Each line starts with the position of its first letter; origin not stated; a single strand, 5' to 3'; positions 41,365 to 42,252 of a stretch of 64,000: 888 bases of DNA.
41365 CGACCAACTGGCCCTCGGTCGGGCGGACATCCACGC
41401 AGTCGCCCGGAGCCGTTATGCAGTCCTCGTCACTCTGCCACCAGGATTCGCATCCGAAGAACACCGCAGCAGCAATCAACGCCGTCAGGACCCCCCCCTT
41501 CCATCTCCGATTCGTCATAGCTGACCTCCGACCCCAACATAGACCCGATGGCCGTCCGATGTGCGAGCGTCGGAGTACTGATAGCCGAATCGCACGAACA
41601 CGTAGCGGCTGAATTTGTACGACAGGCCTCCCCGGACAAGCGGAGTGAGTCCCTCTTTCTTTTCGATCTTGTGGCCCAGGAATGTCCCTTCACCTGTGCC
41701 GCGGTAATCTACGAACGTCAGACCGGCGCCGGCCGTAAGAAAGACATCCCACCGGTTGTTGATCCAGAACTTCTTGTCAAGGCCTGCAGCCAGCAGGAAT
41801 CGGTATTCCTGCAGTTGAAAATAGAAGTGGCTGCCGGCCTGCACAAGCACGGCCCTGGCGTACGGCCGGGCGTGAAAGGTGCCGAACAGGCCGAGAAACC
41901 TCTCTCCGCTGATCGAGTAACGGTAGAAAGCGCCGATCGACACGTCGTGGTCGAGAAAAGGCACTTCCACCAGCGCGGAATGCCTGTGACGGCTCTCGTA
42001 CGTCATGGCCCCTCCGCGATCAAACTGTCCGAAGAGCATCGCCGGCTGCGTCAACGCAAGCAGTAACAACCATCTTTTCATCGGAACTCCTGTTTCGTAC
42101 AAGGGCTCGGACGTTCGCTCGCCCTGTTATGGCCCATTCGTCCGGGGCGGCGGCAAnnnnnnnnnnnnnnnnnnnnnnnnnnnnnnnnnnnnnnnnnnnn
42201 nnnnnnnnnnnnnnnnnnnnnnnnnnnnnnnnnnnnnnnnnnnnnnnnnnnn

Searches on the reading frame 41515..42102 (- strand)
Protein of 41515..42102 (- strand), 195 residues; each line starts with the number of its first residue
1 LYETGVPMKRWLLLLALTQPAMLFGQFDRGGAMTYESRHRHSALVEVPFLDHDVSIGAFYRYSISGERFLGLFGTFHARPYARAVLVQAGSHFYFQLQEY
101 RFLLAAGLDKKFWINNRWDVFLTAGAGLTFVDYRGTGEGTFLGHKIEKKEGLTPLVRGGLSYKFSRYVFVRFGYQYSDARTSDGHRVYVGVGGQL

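Call 54: search_protein_families(library=pfam, proteins=[window:41515-42102:-], max_evalue=0.01)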
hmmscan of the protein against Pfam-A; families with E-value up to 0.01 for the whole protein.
window:41515-42102:- (195 aa): 1 family
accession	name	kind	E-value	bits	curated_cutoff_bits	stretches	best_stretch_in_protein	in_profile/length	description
PF13505.12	OMP_b-brl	-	0.0059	17.2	28.7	1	51-192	41-172/175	Outer membrane protein beta-barrel domain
